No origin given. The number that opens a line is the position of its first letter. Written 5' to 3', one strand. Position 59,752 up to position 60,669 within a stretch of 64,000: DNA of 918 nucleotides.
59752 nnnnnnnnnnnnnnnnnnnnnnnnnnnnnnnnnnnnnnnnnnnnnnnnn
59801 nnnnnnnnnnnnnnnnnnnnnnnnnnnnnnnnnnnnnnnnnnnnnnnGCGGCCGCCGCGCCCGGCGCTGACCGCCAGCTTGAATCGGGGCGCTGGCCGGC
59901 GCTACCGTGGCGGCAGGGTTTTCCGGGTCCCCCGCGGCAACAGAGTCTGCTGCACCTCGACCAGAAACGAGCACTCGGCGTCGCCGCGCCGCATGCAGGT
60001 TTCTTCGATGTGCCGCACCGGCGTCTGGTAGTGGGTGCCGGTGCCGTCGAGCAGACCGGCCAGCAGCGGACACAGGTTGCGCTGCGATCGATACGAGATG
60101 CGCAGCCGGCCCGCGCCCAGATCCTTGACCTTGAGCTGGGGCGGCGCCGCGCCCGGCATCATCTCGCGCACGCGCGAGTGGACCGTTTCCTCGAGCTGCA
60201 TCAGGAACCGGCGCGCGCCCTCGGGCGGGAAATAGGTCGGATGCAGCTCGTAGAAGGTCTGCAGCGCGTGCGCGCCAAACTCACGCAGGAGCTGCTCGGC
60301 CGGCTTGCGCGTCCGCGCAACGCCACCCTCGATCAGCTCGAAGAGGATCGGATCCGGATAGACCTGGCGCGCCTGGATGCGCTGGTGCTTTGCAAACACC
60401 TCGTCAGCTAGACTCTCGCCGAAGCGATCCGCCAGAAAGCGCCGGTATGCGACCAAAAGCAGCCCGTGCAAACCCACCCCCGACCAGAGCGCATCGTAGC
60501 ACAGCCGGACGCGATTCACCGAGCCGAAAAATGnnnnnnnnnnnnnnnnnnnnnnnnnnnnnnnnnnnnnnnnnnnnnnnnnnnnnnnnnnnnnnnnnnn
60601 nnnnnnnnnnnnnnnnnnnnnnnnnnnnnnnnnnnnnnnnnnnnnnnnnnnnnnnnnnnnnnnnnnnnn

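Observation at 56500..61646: H-NOX haem sensor co-transcribed with pfkA and convergent to a 1115-aa REC-GAF-PAS-HK-REC-REC-GGDEF(AGDDF) hybrid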

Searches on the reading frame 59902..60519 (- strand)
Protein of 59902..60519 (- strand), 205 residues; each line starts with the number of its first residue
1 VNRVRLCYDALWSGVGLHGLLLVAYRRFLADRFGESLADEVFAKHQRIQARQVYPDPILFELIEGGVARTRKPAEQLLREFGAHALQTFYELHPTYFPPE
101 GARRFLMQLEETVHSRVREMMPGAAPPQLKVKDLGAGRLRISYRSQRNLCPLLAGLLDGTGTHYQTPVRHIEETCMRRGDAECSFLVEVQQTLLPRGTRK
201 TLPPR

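Call 3: search_protein_families(library=pfam, proteins=[window:59902-60519:-], max_evalue=0.01)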
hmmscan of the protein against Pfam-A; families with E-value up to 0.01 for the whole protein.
window:59902-60519:- (205 aa): 2 families
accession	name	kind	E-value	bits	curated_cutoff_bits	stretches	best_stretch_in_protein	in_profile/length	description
PF07700.20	HNOB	-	2.4e-27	96.3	25.5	1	19-169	2-160/163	Haem-NO-binding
PF02830.23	V4R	-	0.00032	21.2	31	1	144-188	16-61/62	V4R domain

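Call 5: find_homologous_proteins(query=window:59902-60519:-, max_evalue=0.00001)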
Query window:59902-60519:- (205 aa): 17 proteins with E <= 0.00001 among 501 candidates.
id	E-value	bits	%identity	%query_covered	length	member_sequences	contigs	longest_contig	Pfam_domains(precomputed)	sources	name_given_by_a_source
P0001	3.5e-134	463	100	100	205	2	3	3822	PF07700.21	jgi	-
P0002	9.9e-78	279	65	93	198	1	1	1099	PF07700.21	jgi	-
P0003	2.1e-73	265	63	92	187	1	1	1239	PF07700.21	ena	-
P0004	1.4e-69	252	60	92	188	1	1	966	PF07700.21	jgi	jgi:hypothetical protein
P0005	5.3e-69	250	55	91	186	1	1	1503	PF07700.21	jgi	jgi:hypothetical protein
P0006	8.6e-69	249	59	90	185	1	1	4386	PF07700.21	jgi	jgi:hypothetical protein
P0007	2.0e-68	248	58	88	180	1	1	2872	PF07700.21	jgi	jgi:hypothetical protein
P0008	4.8e-68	247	54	90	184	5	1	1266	PF07700.21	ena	-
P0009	1.9e-67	245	55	90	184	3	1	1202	PF02830.24,PF07700.21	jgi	jgi:heme-NO-binding protein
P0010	4.2e-66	241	59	89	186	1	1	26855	PF07700.21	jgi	jgi:hypothetical protein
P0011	3.9e-65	238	59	90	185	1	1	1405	PF02830.24,PF07700.21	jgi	jgi:predicted hydrocarbon binding protein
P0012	6.3e-65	237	57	90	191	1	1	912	PF02830.24,PF07700.21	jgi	jgi:hypothetical protein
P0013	7.7e-65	237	53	90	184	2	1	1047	PF07700.21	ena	-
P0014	5.2e-53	198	54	88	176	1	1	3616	PF07700.21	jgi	jgi:hypothetical protein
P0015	7.2e-49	184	51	80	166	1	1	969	PF02830.24,PF07700.21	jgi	jgi:hypothetical protein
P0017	3.5e-34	136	55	53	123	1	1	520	PF07700.21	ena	-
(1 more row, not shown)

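Call 8: find_related_loci(query=A1, collection=genome_contigs, flank=8000)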
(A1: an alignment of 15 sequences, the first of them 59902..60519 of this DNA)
Query A1 (205 aa) in genome_contigs; peptide patterns used: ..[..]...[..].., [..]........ (x = any residue, [..] = any of these).
24 stretches matched a pattern, but none encodes a relative of the query by tblastn (E <= 1e-3).

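Call 10: find_encoding_contigs(protein=P0010, flank=10000, max_places=4)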
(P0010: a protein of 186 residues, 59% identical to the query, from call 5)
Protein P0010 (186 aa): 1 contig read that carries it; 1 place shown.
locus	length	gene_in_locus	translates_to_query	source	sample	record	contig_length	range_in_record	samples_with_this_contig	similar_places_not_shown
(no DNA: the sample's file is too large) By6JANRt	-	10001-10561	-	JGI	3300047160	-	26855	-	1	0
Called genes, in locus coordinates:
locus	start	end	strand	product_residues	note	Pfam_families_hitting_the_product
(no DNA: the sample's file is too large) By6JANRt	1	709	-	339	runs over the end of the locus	PF00515:TPR_1 (faint), PF07719:TPR_2 (faint), PF13174:TPR_6 (faint), PF13181:TPR_8 (faint), PF13371:TPR_9 (faint), PF13432:TPR_16 (weak), PF14559:TPR_19 (weak), PF06262:Zincin_1, +5 more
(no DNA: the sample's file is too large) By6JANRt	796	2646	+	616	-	PF04348:LppC, PF13458:Peripla_BP_6, PF01094:ANF_receptor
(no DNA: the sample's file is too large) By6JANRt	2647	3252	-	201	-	-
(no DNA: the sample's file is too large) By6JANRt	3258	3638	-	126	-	-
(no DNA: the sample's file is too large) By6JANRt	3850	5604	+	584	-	PF00587:tRNA-synt_2b, PF04073:tRNA_edit, PF03129:HGTP_anticodon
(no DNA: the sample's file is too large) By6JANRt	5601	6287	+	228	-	PF00215:OMPdecase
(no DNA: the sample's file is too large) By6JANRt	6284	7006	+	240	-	PF08032:SpoU_sub_bind, PF00588:SpoU_methylase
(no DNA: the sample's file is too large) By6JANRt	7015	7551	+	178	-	PF01661:Macro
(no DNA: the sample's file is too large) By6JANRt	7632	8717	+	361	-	PF01118:Semialdhyde_dh, PF02774:Semialdhyde_dhC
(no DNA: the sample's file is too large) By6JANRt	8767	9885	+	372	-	PF00365:PFK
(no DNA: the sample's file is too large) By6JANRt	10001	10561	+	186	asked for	PF07700:HNOB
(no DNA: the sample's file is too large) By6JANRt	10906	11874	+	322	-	PF07685:GATase_3 (weak), PF03575:Peptidase_S51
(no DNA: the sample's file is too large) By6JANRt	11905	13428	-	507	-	?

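Call 11: find_encoding_contigs(protein=P0006, flank=5000, max_places=4)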
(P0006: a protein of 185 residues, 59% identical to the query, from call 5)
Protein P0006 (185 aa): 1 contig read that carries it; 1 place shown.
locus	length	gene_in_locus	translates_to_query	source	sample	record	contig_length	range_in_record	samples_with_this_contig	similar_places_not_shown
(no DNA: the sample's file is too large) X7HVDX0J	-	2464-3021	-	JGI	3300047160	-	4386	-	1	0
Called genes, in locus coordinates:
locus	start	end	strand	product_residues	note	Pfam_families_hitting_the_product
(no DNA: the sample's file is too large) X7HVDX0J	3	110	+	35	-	?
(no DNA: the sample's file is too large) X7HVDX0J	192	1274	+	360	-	PF01118:Semialdhyde_dh, PF02774:Semialdhyde_dhC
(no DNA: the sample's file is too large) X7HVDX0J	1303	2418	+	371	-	PF00365:PFK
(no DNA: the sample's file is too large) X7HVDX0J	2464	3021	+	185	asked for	PF07700:HNOB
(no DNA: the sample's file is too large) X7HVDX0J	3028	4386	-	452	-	?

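Call 13: find_encoding_contigs(protein=P0014, flank=5000, max_places=4)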
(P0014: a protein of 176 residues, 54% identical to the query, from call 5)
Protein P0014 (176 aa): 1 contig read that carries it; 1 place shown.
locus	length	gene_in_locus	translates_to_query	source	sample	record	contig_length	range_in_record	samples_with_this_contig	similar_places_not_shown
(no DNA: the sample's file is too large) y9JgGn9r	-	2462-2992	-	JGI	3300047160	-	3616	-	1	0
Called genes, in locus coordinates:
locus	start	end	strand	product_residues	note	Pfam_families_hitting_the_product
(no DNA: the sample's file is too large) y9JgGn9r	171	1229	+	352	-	PF01118:Semialdhyde_dh, PF02774:Semialdhyde_dhC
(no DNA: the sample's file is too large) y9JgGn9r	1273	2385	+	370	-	PF00365:PFK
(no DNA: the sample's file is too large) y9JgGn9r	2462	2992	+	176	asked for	PF07700:HNOB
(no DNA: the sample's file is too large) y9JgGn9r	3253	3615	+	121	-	?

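Call 14: find_encoding_contigs(protein=P0007, flank=5000, max_places=4)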
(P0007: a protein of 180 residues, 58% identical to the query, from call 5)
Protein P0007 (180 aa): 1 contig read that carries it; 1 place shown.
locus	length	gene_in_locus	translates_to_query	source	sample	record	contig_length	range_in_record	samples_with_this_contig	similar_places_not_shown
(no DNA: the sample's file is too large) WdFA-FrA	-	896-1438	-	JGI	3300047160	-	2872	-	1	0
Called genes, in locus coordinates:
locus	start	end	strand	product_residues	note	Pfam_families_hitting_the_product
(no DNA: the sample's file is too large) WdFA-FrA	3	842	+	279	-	?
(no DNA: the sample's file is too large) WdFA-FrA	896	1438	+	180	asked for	PF07700:HNOB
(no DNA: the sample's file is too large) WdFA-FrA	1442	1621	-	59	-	-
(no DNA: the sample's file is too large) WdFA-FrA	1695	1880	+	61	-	-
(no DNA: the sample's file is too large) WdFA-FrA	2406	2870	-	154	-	?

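Call 18: search_solved_structures(query=A1, max_evalue=0.01, show_alignments=4)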
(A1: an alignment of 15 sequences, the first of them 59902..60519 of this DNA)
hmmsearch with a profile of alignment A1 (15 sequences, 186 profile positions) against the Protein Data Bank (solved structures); distinct sequences matched with E-value up to 0.01: 29.
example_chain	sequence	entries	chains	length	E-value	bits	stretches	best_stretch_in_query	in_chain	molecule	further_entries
4u9b_A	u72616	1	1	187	1.6e-16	63.8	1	3-175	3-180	NO-binding heme-dependent sensor protein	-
2kii_A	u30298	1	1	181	1.7e-16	63.7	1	3-175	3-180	Putative uncharacterized protein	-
3nvr_A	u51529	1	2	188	1.7e-16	63.7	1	2-152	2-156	Methyl-accepting chemotaxis protein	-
1u4h_A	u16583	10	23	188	2.3e-16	63.2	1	2-152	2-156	Heme-based Methyl-accepting Chemotaxis Protein | Methyl-accepting chemotaxis protein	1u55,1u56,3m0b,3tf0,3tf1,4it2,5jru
1xbn_A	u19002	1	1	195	2.6e-16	63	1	2-152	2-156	Methyl-accepting chemotaxis protein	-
3sj5_A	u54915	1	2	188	3.1e-16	62.8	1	3-152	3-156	Methyl-accepting chemotaxis protein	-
6cww_A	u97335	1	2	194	3.4e-16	62.7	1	3-152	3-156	Methyl-accepting chemotaxis protein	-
3nvu_A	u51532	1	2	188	5.4e-16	62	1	2-152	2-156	Methyl-accepting chemotaxis protein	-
3eee_A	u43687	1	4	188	7.5e-16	61.6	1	2-152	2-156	Methyl-accepting chemotaxis protein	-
2kil_A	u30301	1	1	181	7.8e-16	61.5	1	3-175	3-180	Putative uncharacterized protein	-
4fdk_A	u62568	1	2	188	8.8e-16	61.3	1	2-152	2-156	Methyl-accepting chemotaxis protein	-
3lah_A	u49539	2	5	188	9.6e-16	61.2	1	2-152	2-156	Methyl-accepting chemotaxis protein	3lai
4u99_A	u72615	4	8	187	1.1e-15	61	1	3-175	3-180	NO-binding heme-dependent sensor protein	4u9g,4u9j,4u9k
3iqb_A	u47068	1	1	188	4.1e-15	59.2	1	2-152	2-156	Methyl-accepting chemotaxis protein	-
4iae_A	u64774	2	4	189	1.6e-12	50.7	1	33-173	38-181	Alr2278 protein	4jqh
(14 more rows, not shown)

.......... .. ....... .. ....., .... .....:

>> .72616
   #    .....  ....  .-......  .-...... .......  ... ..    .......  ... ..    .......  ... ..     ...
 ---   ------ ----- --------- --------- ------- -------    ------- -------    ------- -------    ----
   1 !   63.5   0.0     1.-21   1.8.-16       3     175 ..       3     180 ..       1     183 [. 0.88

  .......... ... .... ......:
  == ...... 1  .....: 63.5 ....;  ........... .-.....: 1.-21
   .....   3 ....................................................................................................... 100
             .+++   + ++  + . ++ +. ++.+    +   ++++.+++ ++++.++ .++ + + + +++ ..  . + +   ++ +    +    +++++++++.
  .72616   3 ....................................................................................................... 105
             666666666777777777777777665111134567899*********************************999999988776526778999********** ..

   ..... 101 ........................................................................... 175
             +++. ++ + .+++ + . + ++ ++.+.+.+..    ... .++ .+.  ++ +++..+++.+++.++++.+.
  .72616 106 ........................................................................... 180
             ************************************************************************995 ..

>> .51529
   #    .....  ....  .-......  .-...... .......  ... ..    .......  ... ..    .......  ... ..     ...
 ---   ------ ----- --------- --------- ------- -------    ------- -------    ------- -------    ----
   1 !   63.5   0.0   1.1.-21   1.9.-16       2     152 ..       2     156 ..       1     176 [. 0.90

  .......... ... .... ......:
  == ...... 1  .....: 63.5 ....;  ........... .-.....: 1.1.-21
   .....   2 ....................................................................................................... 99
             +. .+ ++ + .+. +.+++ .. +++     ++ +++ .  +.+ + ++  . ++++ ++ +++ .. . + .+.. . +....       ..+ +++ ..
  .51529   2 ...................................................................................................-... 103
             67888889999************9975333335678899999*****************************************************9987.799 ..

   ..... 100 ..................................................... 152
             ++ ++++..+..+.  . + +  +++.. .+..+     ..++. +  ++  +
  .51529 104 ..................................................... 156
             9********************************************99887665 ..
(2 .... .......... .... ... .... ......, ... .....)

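Call 20: find_related_loci(query=A1, collection=metagenome_contigs, flank=7000)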
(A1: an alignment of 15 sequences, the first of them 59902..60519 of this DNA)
Query A1 (205 aa) in metagenome_contigs; peptide patterns used: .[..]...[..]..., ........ (x = any residue, [..] = any of these).
277 stretches matched a pattern; 3 encode a relative of the query (tblastn E <= 1e-3); 3 distinct loci.
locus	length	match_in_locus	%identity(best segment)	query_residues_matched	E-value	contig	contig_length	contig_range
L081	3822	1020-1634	100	1-205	7e-142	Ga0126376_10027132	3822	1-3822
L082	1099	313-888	65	13-203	8e-90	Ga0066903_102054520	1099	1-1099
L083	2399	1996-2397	56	12-146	7e-52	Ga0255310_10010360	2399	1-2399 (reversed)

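Call 24: search_protein_families(library=ncbifam, proteins=[window:59902-60519:-], max_evalue=0.001)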
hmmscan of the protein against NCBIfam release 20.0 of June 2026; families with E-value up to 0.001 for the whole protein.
window:59902-60519:- (205 aa): 0 families

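Call 26: search_protein_representatives(alignment_id=A1)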
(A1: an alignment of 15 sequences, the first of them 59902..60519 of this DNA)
Query: 15 sequences, 186 profile positions. Proteins with E-value up to 0.001 (for the whole library): 2111; up to 1e-10: 803; up to 1e-30: 8. The best 150 are listed.
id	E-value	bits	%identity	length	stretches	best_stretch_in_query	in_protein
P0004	9.5e-90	315.5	-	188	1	1-185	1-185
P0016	4.0e-44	166.8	-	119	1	69-182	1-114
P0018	6.6e-36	140.0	-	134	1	1-128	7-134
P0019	6.3e-34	133.6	-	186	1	1-173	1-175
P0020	1.1e-33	132.8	-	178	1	1-171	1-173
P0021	4.5e-32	127.5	-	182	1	1-172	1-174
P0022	4.6e-32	127.5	-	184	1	1-179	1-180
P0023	6.0e-31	123.9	-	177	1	1-172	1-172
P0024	1.0e-29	119.8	-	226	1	1-170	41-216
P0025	1.4e-29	119.4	-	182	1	1-178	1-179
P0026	3.2e-29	118.2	-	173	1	1-172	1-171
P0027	5.1e-29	117.6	-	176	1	1-174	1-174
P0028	6.0e-28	114.1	-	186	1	1-172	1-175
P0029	1.3e-27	113.0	-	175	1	1-173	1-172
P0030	1.3e-27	113.0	-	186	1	1-175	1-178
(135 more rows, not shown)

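Call 31: predict_structure(alignment_id=A2)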
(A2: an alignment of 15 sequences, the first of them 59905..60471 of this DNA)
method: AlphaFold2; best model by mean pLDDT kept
length: 189 residues; sequences in the alignment: 15
mean_pLDDT: 86.6   pTM: 0.81
mean pLDDT of the five models: 86.6, 85.9, 84.6, 84.1, 76.7
residues with pLDDT >= 90: 111; 70-90: 53; 50-70: 16; < 50: 9
segments of 3 or more residues with pLDDT < 50: 179-185
pLDDT, mean of each block of 10 residues (from residue 1): 89 97 96 87 94 95 95 87 90 80 61 90 92 91 92 94 93 70 48
secondary structure, 60 per line:
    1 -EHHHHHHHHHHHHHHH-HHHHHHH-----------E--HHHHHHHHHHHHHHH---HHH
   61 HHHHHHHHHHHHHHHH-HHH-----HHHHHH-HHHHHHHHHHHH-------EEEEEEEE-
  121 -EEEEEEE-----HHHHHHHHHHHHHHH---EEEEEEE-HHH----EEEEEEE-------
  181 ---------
elements in order: H3-17 H19-25 H40-54 H58-76 H86-91 H93-104 E112-119 E122-128 H134-148 E152-158 E167-173

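Call 38: fold_search(model_id=the predicted structure, library=pdb)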
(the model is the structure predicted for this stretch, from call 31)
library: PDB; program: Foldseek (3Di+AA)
matches with E <= 10: 711; with E <= 0.001: 53
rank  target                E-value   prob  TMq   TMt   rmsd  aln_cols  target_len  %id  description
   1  4u9b                  2.9e-13  1.00  0.81  0.85   2.3       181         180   22  Crystal structure of an H-NOX protein from S. oneidensis in the Fe(II)NO ligation state (released 2014-10-01)
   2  4u99_A                4.0e-13  1.00  0.82  0.83   2.1       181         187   20  Crystal structure of an H-NOX protein from S. oneidensis in the Fe(II) ligation state, Q154A/Q155A/K156A mutant (released 2014-10-01)
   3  4iae_A                1.3e-12  1.00  0.79  0.81   2.8       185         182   23  Crystal structure of BAY 60-2770 bound to nostoc H-NOX domain (released 2013-11-20)
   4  6mx5                  1.3e-12  1.00  0.78  0.78   2.8       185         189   23  Crystal structure of H-NOX protein from Nostoc sp. (released 2018-11-07)
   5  4u99_B                1.6e-12  1.00  0.81  0.83   2.3       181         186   22  Crystal structure of an H-NOX protein from S. oneidensis in the Fe(II) ligation state, Q154A/Q155A/K156A mutant (released 2014-10-01)
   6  3tfd_B                3.7e-12  1.00  0.82  0.85   2.4       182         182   22  Crystal structure of an H-NOX protein from Nostoc sp. PCC 7120, L66W mutant (released 2011-11-09)
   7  2o09_A                3.7e-12  1.00  0.81  0.84   2.5       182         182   23  Crystal structure of the H-NOX domain from Nostoc sp. PCC 7120 (released 2007-01-30)
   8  3sj5_A                3.9e-12  1.00  0.81  0.82   2.7       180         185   22  I5F Mutant Structure of T. Tengcongensis H-NOX (released 2011-07-20)
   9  3tf8_A                4.9e-12  1.00  0.80  0.82   2.5       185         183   23  Crystal structure of an H-NOX protein from Nostoc sp. PCC 7120 (released 2011-11-09)
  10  3tfg_B                5.5e-12  1.00  0.81  0.84   2.5       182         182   22  Crystal structure of an H-NOX protein from Nostoc sp. PCC 7120, L66W/L67W double mutant (released 2011-11-09)
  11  3tfd_A                5.8e-12  1.00  0.80  0.82   2.5       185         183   23  Crystal structure of an H-NOX protein from Nostoc sp. PCC 7120, L66W mutant (released 2011-11-09)
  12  6bde                  6.1e-12  1.00  0.75  0.77   3.4       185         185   21  Crystal structure of Fe(II) unliganded H-NOX protein mutant A71G from K. algicida (released 2018-05-30)
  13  3tf8_B                6.4e-12  1.00  0.81  0.83   2.6       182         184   23  Crystal structure of an H-NOX protein from Nostoc sp. PCC 7120 (released 2011-11-09)
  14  3sj5_B                6.8e-12  1.00  0.81  0.83   2.7       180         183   22  I5F Mutant Structure of T. Tengcongensis H-NOX (released 2011-07-20)
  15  1u4h_A                8.4e-12  1.00  0.79  0.79   2.7       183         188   23  Crystal structure of an oxygen binding H-NOX domain related to soluble guanylate cyclases (oxygen complex) (released 2004-08-31)
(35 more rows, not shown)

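Call 45: find_encoding_contigs(protein=P0003, flank=3000, max_places=3)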
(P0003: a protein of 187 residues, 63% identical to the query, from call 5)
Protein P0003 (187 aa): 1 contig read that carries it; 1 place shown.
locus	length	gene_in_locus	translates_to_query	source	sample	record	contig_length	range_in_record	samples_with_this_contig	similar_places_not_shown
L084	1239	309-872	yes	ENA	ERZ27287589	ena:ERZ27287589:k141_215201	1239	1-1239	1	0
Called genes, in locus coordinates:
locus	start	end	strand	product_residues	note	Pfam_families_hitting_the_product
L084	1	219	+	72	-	?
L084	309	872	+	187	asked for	PF07700:HNOB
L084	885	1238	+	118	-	?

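Call 46: find_encoding_contigs(protein=P0008, flank=3000, max_places=3)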
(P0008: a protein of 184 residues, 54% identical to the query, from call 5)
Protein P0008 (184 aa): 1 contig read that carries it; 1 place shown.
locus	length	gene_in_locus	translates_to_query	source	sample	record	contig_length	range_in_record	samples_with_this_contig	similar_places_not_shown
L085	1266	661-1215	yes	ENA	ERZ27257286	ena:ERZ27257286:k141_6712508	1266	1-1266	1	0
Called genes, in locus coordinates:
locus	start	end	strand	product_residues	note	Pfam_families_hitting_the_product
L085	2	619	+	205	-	?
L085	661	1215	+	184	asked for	PF07700:HNOB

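Call 47: find_encoding_contigs(protein=P0005, flank=3000, max_places=3)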
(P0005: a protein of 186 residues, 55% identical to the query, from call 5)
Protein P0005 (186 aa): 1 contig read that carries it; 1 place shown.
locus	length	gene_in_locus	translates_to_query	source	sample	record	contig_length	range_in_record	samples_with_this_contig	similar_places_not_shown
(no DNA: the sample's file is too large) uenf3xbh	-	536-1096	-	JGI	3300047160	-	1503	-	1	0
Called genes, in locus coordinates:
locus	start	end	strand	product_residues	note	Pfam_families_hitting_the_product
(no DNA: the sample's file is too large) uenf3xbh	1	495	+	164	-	?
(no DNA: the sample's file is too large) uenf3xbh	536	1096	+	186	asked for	PF07700:HNOB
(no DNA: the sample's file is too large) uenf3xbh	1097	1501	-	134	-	?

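Call 51: search_protein_families(library=pfam, proteins=[L084:885-1238:+], max_evalue=0.001)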
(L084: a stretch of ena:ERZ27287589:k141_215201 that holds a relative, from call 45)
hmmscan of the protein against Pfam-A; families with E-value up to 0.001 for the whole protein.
L084:885-1238:+ (118 aa): 0 families

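Call 64: find_homologous_proteins(query=A2, max_evalue=1e-30)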
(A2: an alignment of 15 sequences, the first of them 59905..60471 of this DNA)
Query A2 (15 sequences) (189 aa, profile of the alignment): 18 proteins with E <= 1e-30 among 8000 candidates.
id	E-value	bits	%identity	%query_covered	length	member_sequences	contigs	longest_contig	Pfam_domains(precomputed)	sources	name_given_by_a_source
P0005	8.2e-94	330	55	97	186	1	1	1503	PF07700.21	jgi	jgi:hypothetical protein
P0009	1.1e-92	327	55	97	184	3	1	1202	PF02830.24,PF07700.21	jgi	jgi:heme-NO-binding protein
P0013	2.4e-92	326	54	97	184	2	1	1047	PF07700.21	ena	-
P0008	2.6e-92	326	55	97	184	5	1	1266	PF07700.21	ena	-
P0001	6.6e-92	324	99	100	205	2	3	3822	PF07700.21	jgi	-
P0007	2.4e-89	316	58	95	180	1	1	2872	PF07700.21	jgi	jgi:hypothetical protein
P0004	3.0e-89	316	59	99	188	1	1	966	PF07700.21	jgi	jgi:hypothetical protein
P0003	4.3e-88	312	63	100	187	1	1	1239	PF07700.21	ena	-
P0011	1.9e-86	306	59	97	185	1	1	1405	PF02830.24,PF07700.21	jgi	jgi:predicted hydrocarbon binding protein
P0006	2.6e-86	306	59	97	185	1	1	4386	PF07700.21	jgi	jgi:hypothetical protein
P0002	2.9e-86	306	63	99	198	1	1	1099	PF07700.21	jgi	-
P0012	3.6e-86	306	57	98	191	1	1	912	PF02830.24,PF07700.21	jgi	jgi:hypothetical protein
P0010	5.6e-85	302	59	97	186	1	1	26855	PF07700.21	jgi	jgi:hypothetical protein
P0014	1.6e-75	271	54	96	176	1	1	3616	PF07700.21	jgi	jgi:hypothetical protein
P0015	8.6e-71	255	51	87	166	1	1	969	PF02830.24,PF07700.21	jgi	jgi:hypothetical protein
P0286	1.7e-70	254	55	89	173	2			PF07700.21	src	-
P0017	1.7e-46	176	56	57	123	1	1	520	PF07700.21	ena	-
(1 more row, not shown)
